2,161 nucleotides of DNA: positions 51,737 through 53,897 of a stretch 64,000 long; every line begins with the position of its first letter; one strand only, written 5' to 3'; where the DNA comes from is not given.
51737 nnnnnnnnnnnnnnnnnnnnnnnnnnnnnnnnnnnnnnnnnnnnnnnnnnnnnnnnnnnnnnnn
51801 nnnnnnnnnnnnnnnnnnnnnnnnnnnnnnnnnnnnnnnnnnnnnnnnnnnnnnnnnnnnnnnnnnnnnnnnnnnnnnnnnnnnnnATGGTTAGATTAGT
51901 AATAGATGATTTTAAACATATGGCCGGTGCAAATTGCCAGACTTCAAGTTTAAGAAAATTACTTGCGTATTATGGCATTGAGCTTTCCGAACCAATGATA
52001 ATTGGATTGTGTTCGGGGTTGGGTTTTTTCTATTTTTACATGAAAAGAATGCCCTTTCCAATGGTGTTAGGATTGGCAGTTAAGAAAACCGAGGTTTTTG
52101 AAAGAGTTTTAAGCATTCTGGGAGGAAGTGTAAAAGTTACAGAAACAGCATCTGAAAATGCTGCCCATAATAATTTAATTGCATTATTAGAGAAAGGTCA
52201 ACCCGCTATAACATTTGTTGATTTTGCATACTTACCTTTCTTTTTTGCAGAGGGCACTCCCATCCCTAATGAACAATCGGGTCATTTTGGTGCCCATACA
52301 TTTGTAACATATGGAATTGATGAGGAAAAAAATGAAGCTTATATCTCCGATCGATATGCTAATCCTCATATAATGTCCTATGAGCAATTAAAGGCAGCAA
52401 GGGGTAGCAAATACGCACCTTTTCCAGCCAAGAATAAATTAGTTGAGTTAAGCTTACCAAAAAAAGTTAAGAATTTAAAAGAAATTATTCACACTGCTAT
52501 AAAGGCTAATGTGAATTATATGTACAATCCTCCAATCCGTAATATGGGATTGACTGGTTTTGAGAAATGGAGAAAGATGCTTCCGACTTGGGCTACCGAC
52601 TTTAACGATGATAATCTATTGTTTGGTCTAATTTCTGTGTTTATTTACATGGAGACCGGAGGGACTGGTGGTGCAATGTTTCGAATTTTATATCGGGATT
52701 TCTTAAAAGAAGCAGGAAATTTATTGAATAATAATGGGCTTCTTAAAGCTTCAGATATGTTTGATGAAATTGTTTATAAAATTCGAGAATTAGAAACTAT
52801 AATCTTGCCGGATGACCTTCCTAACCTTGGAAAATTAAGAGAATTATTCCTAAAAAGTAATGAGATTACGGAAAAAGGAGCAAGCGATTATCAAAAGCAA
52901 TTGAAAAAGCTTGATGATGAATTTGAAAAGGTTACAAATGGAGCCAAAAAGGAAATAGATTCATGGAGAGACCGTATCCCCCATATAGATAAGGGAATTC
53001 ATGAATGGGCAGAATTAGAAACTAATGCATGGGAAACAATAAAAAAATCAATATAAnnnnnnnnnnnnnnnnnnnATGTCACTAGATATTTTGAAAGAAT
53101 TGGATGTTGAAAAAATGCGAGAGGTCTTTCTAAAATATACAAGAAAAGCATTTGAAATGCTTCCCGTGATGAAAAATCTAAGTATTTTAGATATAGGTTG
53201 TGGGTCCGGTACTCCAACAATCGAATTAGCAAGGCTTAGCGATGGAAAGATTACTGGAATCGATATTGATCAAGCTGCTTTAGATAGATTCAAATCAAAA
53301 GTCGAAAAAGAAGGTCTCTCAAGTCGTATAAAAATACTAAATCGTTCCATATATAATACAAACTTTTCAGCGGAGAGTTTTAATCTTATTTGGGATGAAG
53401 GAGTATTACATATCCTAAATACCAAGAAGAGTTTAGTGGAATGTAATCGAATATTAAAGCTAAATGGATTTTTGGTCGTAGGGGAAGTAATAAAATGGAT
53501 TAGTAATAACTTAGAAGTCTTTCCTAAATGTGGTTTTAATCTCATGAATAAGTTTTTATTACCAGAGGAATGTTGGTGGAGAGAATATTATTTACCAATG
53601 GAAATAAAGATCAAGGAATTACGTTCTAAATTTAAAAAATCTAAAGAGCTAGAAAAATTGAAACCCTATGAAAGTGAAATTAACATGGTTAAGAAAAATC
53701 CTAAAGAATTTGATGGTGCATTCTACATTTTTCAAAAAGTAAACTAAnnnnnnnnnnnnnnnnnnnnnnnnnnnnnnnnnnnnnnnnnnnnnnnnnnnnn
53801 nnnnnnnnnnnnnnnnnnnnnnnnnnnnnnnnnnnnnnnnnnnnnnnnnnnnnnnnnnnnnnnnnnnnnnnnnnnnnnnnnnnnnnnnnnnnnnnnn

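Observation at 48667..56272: Seven-gene operon of mostly uncharacterised families: PadR, 2x BtrH_N/DUF4872-like, alpha/alpha-toroid-like, DUF3795-like, SAM-MTase, UvrB-domain-less UvrA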

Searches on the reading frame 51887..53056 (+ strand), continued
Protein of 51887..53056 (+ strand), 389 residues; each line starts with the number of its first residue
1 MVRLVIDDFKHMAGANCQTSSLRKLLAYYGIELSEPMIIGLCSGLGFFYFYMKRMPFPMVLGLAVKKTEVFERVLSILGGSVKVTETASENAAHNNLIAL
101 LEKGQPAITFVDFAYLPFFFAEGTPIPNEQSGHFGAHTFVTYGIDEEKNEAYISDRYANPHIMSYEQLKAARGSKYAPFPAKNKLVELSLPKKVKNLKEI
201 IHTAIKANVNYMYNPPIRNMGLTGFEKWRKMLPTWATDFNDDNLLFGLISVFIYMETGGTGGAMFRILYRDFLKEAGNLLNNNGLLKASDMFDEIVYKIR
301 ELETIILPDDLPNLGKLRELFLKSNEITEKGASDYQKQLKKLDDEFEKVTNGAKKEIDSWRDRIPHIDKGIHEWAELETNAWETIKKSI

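Call 76: get_annotated_region(hit=H15, flank=6000)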
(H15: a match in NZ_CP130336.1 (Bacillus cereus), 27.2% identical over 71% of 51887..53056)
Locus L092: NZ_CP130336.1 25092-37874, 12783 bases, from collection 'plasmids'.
description: Bacillus cereus strain DW444 plasmid pDW444-290265, complete sequence
organism: Bacillus cereus (NCBI taxid 1396)
taxonomy: Bacteria; Bacillota; Bacilli; Bacillales; Bacillaceae; Bacillus; Bacillus cereus
host: -; source: metagenomic assembly,Wenzhou, China; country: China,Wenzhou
typing (MOB-suite, as given by PLSDB): non-mobilizable; replicon rep_cluster_125,rep_cluster_1721,rep_cluster_1721; mating-pair formation MPF_T
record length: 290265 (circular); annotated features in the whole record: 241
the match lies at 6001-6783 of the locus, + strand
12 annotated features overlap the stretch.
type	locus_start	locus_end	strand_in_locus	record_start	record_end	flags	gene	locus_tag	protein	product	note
CDS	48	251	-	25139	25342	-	-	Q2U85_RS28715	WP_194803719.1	hypothetical protein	-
CDS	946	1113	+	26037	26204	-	-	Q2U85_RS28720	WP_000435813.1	hypothetical protein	-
CDS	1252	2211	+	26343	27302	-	-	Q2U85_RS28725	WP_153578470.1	hypothetical protein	-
CDS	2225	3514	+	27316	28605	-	-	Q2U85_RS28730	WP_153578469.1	YcaO-like family protein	-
CDS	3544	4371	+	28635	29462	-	-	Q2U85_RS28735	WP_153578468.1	SagB/ThcOx family dehydrogenase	-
CDS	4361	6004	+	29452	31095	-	-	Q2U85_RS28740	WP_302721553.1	ABC transporter ATP-binding protein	-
CDS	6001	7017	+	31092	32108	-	-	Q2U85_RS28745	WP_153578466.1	BtrH N-terminal domain-containing protein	-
CDS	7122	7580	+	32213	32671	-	-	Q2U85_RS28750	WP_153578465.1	hypothetical protein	-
CDS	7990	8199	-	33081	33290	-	-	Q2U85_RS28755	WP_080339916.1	hypothetical protein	-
CDS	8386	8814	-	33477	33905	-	-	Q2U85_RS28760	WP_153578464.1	stress protein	-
CDS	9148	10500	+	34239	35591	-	-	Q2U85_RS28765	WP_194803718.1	RNA-guided endonuclease TnpB family protein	-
CDS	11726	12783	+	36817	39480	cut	-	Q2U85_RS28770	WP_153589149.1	type IA DNA topoisomerase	GO:0006265 - DNA topological change [Evidence IEA]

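Call 77: get_annotated_region(hit=H2, flank=7000)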
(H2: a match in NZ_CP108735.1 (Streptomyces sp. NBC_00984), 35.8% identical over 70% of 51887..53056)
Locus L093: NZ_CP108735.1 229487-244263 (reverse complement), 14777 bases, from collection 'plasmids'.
description: Streptomyces sp. NBC_00984 plasmid unnamed1, complete sequence
organism: Streptomyces sp. NBC_00984 (NCBI taxid 2903700)
taxonomy: Bacteria; Actinomycetota; Actinomycetes; Kitasatosporales; Streptomycetaceae; Streptomyces; Streptomyces sp. NBC 00984
host: -; source: -; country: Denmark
typing (MOB-suite, as given by PLSDB): mobilizable; relaxase MOBF,MOBP
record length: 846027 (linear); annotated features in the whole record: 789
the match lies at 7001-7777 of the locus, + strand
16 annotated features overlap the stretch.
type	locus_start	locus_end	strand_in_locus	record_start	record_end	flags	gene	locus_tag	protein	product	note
CDS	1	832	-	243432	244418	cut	-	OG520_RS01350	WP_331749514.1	ATP-binding cassette domain-containing protein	-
CDS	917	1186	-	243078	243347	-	-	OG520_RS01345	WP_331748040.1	hypothetical protein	-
CDS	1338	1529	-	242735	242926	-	-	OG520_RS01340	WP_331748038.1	hypothetical protein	-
CDS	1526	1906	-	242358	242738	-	-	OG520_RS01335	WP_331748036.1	DUF1048 domain-containing protein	-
CDS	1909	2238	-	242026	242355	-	-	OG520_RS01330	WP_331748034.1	PadR family transcriptional regulator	-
CDS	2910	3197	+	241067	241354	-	-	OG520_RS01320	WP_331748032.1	hypothetical protein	-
CDS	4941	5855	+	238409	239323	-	-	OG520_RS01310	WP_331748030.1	serine protease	GO:0006508 - proteolysis [Evidence IEA]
CDS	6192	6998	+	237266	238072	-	-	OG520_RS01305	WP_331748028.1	GyrI-like domain-containing protein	-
CDS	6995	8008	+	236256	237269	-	-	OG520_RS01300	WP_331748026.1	BtrH N-terminal domain-containing protein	-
CDS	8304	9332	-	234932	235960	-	-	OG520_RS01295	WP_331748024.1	aldo/keto reductase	-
CDS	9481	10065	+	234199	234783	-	-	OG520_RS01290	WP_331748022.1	TetR/AcrR family transcriptional regulator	GO:0006355 - regulation of DNA-templated transcription [Evidence IEA]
CDS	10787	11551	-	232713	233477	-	-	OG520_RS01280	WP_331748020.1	alpha/beta hydrolase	-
CDS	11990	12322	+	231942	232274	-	-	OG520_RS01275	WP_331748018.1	hypothetical protein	-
CDS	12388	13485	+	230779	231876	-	-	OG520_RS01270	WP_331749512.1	MerR family transcriptional regulator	-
CDS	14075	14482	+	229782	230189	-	-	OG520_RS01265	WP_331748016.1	Rid family hydrolase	-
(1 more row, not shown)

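Call 79: search_protein_families(library=pfam, proteins=[L071:13292-14611:+, L066:14417-15265:+, L066:15480-17735:+, L068:17202-19541:-, L047:11979-15299:+, L077:2300-3796:+, L044:13755-14618:+, L016:4822-6525:-, L012:1620-3326:+, L012:6017-7093:+], max_evalue=0.00001)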
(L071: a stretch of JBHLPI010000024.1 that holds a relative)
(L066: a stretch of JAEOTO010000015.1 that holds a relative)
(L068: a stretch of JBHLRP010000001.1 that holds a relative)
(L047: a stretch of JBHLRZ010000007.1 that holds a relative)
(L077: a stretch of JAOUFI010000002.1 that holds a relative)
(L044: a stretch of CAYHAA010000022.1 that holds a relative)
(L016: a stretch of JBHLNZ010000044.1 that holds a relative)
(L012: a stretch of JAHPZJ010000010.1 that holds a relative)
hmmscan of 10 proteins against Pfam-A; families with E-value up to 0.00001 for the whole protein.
L071:13292-14611:+ (439 aa): 2 families
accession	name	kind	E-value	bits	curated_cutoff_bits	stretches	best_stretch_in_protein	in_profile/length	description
PF07690.21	MFS_1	-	4.2e-31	108.6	33.4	2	18-367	2-341/347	Major Facilitator Superfamily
PF05977.19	MFS_3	-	1.6e-16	60.3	27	1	16-415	14-401/524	Transmembrane secretion effector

L066:14417-15265:+ (282 aa): 3 families
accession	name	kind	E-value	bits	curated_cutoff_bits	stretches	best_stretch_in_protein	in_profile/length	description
PF12773.13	DZR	-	2.2e-11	44.1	27.3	1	180-242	1-36/45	Double zinc ribbon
PF13248.11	Zn_ribbon_3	-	2.2e-09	36.9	27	0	231-253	3-26/26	zinc-ribbon domain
PF13240.11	Zn_Ribbon_1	-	4.5e-06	26.7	25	0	179-200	1-22/23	zinc-ribbon domain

L066:15480-17735:+ (751 aa): 0 families

L068:17202-19541:- (779 aa): 2 families
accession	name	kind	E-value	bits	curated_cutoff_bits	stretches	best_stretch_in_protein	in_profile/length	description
PF02901.20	PFL-like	-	1.6e-187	625.5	24.3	1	2-642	2-647/647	Pyruvate formate lyase-like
PF01228.26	Gly_radical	-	1.2e-26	93.7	22.2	1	659-761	2-106/106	Glycine radical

L047:11979-15299:+ (1106 aa): 2 families
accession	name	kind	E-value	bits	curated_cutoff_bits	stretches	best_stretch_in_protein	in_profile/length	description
PF00583.31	Acetyltransf_1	-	3.6e-14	53.5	20.7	1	35-144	9-116/116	Acetyltransferase (GNAT) family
PF13508.13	Acetyltransf_7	-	3.8e-07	30.8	27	1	61-143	5-81/84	Acetyltransferase (GNAT) domain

L077:2300-3796:+ (498 aa): 2 families
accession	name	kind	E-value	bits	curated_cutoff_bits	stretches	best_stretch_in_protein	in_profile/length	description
PF01808.24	AICARFT_IMPCHas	-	2.7e-107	359.3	25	1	130-431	1-310/311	AICARFT/IMPCHase bienzyme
PF02142.27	MGS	-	1.9e-14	54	24.1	1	25-125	12-94/94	MGS-like domain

L044:13755-14618:+ (287 aa): 1 family
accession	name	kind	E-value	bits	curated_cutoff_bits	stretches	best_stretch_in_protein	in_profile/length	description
PF00296.26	Bac_luciferase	-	4.5e-42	145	27.9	1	17-208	21-199/314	Luciferase-like monooxygenase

L016:4822-6525:- (567 aa): 2 families
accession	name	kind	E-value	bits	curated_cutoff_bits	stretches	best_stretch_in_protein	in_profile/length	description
PF12146.15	Hydrolase_4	-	5.1e-09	36.2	27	1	69-180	2-116/239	Serine aminopeptidase, S33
PF00561.26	Abhydrolase_1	-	2.1e-08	34.6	25.8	1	73-176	2-103/245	alpha/beta hydrolase fold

L012:1620-3326:+ (568 aa): 2 families
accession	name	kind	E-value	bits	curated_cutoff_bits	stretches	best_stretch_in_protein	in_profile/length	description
PF00520.37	Ion_trans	-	1.7e-33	116.2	25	2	310-533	4-236/241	Ion transport protein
PF07885.22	Ion_trans_2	-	1.3e-25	89.5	22.5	2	164-239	4-75/79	Ion channel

L012:6017-7093:+ (358 aa): 8 families
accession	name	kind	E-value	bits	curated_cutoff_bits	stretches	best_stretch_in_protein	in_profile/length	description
PF12802.13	MarR_2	-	7.5e-10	39.3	27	0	228-263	16-53/61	MarR family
PF24034.1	DUF7343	-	3.5e-09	36.8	27.6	0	232-264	20-52/62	Domain of unknown function (DUF7343)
PF01978.25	TrmB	-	3.9e-08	33.5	25.6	0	215-266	7-58/68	Sugar-specific transcriptional regulator TrmB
PF01022.26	HTH_5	-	1.4e-07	31.7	22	1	36-82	2-47/47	Bacterial regulatory protein, arsR family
PF09339.16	HTH_IclR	-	3.6e-07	30.3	22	0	41-83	8-51/52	IclR helix-turn-helix domain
PF13412.12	HTH_24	-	4.7e-07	29.7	21.9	0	231-261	18-48/48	Winged helix-turn-helix DNA-binding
PF08221.17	HTH_9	-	6.1e-07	29.9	23.4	0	36-80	13-57/62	RNA polymerase III subunit RPC82 helix-turn-helix domain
PF01047.28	MarR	-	2.7e-06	27.6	24.6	0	34-88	1-55/59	MarR family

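Call 82: search_protein_families(library=pfam, proteins=[L015:14399-15598:+, L010:14411-15610:+, L033:11279-12478:+, L061:3757-4956:+], max_evalue=0.01)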
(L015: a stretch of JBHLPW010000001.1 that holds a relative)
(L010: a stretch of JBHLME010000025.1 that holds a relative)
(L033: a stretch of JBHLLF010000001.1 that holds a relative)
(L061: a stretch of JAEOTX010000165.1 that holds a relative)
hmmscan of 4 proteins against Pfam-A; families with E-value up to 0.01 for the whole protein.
L015:14399-15598:+ (400 aa): 7 families
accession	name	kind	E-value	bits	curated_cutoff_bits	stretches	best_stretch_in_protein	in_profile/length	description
PF00005.33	ABC_tran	-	8.8e-08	33.3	25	1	321-373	83-136/137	ABC transporter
PF17760.6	UvrA_inter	-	2.9e-05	24.4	23.3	1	129-227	4-106/109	UvrA interaction domain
PF13304.12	AAA_21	-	0.00075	20.1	27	0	342-392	236-287/304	AAA domain, putative AbiEii toxin, Type IV TA system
PF03193.22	RsgA_GTPase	-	0.0028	18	30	0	2-44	86-128/174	RsgA GTPase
PF13555.12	AAA_29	-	0.0043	17.2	27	1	15-39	16-39/61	P-loop containing region of AAA domain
PF02463.25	SMC_N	-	0.0055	16.6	40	0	13-44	15-46/220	RecF/RecN/SMC N terminal domain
PF13476.12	AAA_23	-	0.0095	17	27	1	14-39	11-36/201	AAA domain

L010:14411-15610:+ (400 aa): 4 families
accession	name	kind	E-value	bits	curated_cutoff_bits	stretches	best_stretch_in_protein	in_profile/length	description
PF00005.33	ABC_tran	-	1.3e-07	32.7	25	1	328-375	88-136/137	ABC transporter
PF02463.25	SMC_N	-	0.0024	17.8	40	0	4-40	5-41/220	RecF/RecN/SMC N terminal domain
PF03193.22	RsgA_GTPase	-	0.0041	17.4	30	1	3-40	86-123/174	RsgA GTPase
PF17760.6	UvrA_inter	-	0.0078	16.5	23.3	0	130-229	4-106/109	UvrA interaction domain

L033:11279-12478:+ (400 aa): 4 families
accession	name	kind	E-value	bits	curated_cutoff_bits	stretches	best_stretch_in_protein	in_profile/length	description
PF17760.6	UvrA_inter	-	3.2e-10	40.3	23.3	1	127-228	2-106/109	UvrA interaction domain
PF00005.33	ABC_tran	-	4.4e-07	31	25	0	328-375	88-136/137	ABC transporter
PF20703.3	nSTAND1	-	0.0039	17.3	27.1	0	9-40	19-51/379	Novel STAND NTPase 1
PF13191.12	AAA_16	-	0.0073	17.3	32.6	0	20-76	21-64/167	AAA ATPase domain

L061:3757-4956:+ (400 aa): 4 families
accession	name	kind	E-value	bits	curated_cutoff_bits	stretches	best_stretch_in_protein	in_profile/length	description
PF17760.6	UvrA_inter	-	4.5e-10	39.8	23.3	1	135-237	2-107/109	UvrA interaction domain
PF00005.33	ABC_tran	-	6.7e-06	27.2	25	0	335-383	87-136/137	ABC transporter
PF02463.25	SMC_N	-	0.0084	16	40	0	10-47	4-41/220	RecF/RecN/SMC N terminal domain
PF13555.12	AAA_29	-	0.0086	16.2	27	0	22-47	15-39/61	P-loop containing region of AAA domain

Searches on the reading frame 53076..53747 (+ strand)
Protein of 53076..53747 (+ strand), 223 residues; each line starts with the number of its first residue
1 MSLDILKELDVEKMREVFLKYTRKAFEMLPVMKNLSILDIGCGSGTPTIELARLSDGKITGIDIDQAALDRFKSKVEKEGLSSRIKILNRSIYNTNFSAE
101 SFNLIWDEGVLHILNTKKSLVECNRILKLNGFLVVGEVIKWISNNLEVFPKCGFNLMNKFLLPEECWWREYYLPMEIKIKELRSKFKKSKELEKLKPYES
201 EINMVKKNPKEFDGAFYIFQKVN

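Call 3: search_protein_families(library=pfam, proteins=[window:53076-53747:+], max_evalue=0.01)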
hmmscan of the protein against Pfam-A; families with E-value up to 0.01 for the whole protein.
window:53076-53747:+ (223 aa): 15 families
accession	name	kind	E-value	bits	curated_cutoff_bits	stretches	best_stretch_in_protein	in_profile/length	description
PF13649.12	Methyltransf_25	-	2.2e-17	64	27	1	37-131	1-97/97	Methyltransferase domain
PF08241.18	Methyltransf_11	-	3.4e-17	63.3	21.2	1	38-135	1-95/95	Methyltransferase domain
PF13847.12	Methyltransf_31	-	6.9e-17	61.9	27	1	33-139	3-113/145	Methyltransferase domain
PF08242.18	Methyltransf_12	-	6.4e-11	43.3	30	1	38-133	1-98/98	Methyltransferase domain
PF01209.24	Ubie_methyltran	-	4.8e-10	39.6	20.1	1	24-147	38-163/233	ubiE/COQ5 methyltransferase family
PF06325.19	PrmA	-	3.6e-07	30.4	22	1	31-91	159-220/296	Ribosomal protein L11 methyltransferase (PrmA)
PF05175.20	MTS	-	4.2e-07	30.2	23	1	27-105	25-102/170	Methyltransferase small domain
PF00398.26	RrnaAD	-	4.7e-06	26.3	24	1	24-102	21-95/263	Ribosomal RNA adenine dimethylase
PF08003.17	Methyltransf_9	-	0.00017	21.1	23.8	1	27-138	109-220/315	Protein of unknown function (DUF1698)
PF02353.26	CMAS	-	0.00019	21.3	27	1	22-89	51-118/273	Mycolic acid cyclopropane synthetase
PF13489.12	Methyltransf_23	-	0.00037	20.7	27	1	33-111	22-91/164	Methyltransferase domain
PF02390.23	Methyltransf_4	-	0.00064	19.7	24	1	35-82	3-51/173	Putative methyltransferase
PF01135.25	PCMT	-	0.0021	18.3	20.3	1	24-82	64-124/210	Protein-L-isoaspartate(D-aspartate) O-methyltransferase (PCMT)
PF03848.20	TehB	-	0.0025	17.7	20.4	1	27-118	24-112/193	Tellurite resistance protein TehB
PF05148.21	Methyltransf_8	-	0.0084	16.4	27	0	114-159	135-183/219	Hypothetical methyltransferase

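Call 4: search_protein_families(library=ncbifam, proteins=[window:53076-53747:+], max_evalue=0.01)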
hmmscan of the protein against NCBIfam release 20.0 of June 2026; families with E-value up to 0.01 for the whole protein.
window:53076-53747:+ (223 aa): 61 families (the best 25 are shown)
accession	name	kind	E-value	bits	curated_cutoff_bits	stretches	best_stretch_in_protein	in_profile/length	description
NF045667.1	MTase_DVU1556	equivalog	2.7e-14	53.1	155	1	20-139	9-123/213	DVU_1556 family methyltransferase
NF043040.1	corrin_prot_MT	hypoth_equivalog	1e-13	51.3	180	1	33-136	41-148/216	corrinoid protein-associated methyltransferase CpaM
TIGR01934.1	MenG_MenH_UbiE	subfamily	3.4e-13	49.4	158.35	1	22-143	28-149/223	ubiquinone/menaquinone biosynthesis methyltransferase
NF001244.0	PRK00216.1-5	equivalog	3.1e-12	46.3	216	1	23-146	38-164/236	bifunctional demethylmenaquinone methyltransferase/2-methoxy-6-polyprenyl-1,4-benzoquinol methylase UbiE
NF047649.1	MTase_UXPK_star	exception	4e-12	45.7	460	1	25-139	69-185/283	methyltransferase/UXPK-star double selenoprotein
NF041537.1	ArsM_AhpD_UU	exception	1.3e-11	43.9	510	1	25-139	68-184/345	arsenite methyltransferase/AhpD domain selenoprotein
NF041536.1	ArsM_DUF2284_UU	exception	1.2e-10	40.3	575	1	26-139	69-184/459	arsenite methyltransferase/DUF2284 domain selenoprotein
TIGR01983.1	UbiG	equivalog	3.7e-10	39.5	102.95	1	18-137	29-153/228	bifunctional 2-polyprenyl-6-hydroxyphenol methylase/3-demethylubiquinol 3-O-methyltransferase UbiG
NF052510.1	methyltran_MpqE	exception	1.3e-09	37.8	335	1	20-141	33-157/234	methyl-plastoquinone biosynthesis methyltransferase MpqE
TIGR02072.1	BioC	equivalog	3.2e-09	37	184.95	1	32-137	33-134/244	malonyl-ACP O-methyltransferase BioC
NF040539.1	AST_met_ArsM_2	exception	3.6e-09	36.8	240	1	22-140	45-168/262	putative arsinothricin biosynthesis methyltransferase ArsM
TIGR04290.1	meth_Rta_06860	hypoth_equivalog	3.7e-09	36.4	300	1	31-114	47-128/226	TIGR04290 family methyltransferase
TIGR02469.1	CbiT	equivalog_domain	3.4e-08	33.8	78.3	1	29-109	15-96/124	precorrin-6Y C5,15-methyltransferase (decarboxylating) subunit CbiT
NF001243.0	PRK00216.1-4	equivalog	8.7e-08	31.8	235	1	20-163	34-175/237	demethylmenaquinone methyltransferase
NF008992.0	PRK12335.1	equivalog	2.2e-07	30.3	303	1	26-117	115-202/289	SAM-dependent methyltransferase TehB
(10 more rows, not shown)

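Call 23: search_protein_families(library=padloc, proteins=[window:53076-53747:+], max_evalue=0.001)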
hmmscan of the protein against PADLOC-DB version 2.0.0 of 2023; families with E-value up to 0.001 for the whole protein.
window:53076-53747:+ (223 aa): 2 families
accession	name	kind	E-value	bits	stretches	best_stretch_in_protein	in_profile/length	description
PDLC04134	mad2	-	3.7e-18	63.6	1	21-142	279-401/492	mads_2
PDLC03376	MTase_II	-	9.1e-05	20.4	1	31-108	54-133/249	Type II methyltransferase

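Call 89: search_solved_structures(query=window:53076-53747:+, max_evalue=0.000001)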
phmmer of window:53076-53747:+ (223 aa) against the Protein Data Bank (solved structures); distinct sequences matched with E-value up to 0.000001: 13.
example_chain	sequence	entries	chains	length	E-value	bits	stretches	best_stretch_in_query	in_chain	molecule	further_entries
3t7r_A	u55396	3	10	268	1.6e-24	90.1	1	20-143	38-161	Putative methyltransferase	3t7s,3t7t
3e7p_A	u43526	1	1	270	1.6e-24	90.1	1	20-143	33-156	Putative methyltransferase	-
3f4k_A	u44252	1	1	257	1.1e-21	80.9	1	22-143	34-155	Putative methyltransferase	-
3svz_A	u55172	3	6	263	1.2e-21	80.8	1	22-143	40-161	Putative methyltransferase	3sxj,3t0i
3kkz_A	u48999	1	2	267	1.5e-20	77.1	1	22-143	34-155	uncharacterized protein Q5LES9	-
8zc8_A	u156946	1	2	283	2.1e-12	50.5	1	24-137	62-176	MitM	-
21zq_A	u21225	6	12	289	2.2e-12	50.4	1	24-137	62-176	MitM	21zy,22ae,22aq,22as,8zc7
3bus_A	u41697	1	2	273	6.7e-11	45.6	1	22-138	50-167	Methyltransferase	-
6uv6_A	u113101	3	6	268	1.9e-09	40.9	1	16-139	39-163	D-glucose O-methyltransferase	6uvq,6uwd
3mgg_A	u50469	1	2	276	4.8e-09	39.5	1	35-135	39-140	Methyltransferase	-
4pne_A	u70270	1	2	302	6.5e-08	35.8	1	34-141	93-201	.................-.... protein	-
8ryd_A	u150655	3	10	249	4e-07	33.3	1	25-94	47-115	Class I SAM-dependent methyltransferase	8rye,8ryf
5gm1_A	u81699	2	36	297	6.3e-07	32.6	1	20-138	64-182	O-methylransferase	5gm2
